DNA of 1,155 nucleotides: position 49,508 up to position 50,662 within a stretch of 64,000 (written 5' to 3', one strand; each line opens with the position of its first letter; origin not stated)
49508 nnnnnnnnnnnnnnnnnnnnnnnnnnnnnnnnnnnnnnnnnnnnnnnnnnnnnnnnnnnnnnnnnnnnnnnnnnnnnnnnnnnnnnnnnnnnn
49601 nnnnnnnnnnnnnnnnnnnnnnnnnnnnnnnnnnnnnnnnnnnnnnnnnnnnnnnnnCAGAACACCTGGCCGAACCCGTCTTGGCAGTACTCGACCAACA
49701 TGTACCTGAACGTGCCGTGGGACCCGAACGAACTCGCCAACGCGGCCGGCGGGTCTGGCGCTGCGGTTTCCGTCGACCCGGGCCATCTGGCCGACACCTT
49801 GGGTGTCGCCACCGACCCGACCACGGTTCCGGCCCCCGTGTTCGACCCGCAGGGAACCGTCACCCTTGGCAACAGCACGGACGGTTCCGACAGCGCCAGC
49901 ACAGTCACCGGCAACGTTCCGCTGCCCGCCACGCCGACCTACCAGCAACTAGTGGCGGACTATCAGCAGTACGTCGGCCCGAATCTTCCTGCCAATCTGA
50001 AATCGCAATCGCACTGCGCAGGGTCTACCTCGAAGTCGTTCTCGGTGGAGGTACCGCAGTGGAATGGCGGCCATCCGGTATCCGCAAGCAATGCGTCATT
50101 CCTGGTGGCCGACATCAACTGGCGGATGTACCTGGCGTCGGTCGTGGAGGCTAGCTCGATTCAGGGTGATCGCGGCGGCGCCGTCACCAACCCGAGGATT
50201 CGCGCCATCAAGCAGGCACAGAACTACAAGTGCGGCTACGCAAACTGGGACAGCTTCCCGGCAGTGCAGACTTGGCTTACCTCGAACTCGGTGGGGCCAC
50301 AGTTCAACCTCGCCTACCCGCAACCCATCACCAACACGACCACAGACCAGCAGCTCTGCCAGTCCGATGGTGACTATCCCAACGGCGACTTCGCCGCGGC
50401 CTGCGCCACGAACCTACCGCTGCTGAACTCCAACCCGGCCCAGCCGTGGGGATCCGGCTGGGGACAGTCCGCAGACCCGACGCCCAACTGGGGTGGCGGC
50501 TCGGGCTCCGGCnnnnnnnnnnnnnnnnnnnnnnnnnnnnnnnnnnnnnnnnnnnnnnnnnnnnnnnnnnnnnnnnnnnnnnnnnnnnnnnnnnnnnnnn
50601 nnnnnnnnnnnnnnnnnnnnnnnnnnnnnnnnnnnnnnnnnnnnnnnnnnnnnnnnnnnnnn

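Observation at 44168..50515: Giant protein 1 is compositionally bipartite: a basic, Arg-rich Ig/DUF11-like third, then about 1,370 aa almost devoid of Arg/Lys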

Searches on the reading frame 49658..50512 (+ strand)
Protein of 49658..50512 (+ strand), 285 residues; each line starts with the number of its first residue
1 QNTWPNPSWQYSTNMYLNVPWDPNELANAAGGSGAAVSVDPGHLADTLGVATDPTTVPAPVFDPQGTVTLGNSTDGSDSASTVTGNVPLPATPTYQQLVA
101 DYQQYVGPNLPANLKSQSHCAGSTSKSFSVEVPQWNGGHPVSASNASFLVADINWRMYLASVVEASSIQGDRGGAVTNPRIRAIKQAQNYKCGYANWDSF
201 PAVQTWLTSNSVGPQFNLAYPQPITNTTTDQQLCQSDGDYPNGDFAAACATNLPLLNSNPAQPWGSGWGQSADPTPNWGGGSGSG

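Call 53: search_solved_structures(query=A5, max_evalue=10)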
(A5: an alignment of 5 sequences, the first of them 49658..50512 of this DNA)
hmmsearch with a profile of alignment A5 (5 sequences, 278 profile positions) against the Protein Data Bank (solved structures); distinct sequences matched with E-value up to 10: 0.

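Call 96: find_homologous_proteins(query=A5, max_evalue=0.001)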
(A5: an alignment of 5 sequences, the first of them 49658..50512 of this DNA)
Query A5 (5 sequences) (285 aa, profile of the alignment): 1 proteins with E <= 0.001 among 8000 candidates.
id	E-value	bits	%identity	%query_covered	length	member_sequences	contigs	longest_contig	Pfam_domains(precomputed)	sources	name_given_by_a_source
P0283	2.4e-70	256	100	56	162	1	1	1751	-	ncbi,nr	ncbi:MAG TPA: hypothetical protein PLB21_14795, partial [Actinomycetota bacterium]|nr:hypothetical p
